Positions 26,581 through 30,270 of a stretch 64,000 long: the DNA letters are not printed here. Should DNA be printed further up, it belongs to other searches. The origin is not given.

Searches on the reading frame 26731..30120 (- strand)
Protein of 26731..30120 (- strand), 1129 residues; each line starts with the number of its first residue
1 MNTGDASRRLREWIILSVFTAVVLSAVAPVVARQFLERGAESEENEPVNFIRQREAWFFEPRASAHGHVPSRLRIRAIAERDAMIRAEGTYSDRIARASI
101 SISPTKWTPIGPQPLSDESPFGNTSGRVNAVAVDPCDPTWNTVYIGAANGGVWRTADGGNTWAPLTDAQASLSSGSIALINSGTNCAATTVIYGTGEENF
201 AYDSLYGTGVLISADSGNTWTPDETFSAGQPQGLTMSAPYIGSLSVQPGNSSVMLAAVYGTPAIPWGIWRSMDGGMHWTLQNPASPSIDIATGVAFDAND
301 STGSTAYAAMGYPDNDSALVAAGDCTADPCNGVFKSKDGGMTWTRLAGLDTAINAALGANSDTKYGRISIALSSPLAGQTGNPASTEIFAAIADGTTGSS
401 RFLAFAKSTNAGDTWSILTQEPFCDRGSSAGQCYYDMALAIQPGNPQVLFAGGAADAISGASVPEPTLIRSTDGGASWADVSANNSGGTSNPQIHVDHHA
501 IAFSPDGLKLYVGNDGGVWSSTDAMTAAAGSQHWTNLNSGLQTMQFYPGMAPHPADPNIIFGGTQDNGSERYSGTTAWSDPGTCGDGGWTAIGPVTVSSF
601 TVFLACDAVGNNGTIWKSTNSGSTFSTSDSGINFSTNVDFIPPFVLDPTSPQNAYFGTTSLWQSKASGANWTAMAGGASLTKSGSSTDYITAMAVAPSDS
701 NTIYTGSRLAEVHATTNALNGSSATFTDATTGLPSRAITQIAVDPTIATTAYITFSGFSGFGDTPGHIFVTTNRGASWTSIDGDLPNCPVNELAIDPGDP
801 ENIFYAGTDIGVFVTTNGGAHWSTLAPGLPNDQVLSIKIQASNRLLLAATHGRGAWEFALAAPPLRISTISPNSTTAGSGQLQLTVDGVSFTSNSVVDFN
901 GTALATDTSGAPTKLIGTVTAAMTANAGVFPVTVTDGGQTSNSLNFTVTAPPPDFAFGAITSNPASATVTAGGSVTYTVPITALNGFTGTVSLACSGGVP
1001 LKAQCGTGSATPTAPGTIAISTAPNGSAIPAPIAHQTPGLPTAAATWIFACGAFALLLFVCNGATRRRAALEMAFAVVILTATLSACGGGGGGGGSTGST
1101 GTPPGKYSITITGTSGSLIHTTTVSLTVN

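Call 76: search_protein_families(library=pfam, proteins=[window:26731-30120:-], max_evalue=0.0001)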
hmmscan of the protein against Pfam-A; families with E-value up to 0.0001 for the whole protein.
window:26731-30120:- (1129 aa): 1 family
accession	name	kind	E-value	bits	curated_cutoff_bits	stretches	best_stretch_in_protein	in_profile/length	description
PF15902.12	Sortilin-Vps10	-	7.1e-16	58.5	33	1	724-827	11-114/446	Sortilin, neurotensin receptor 3,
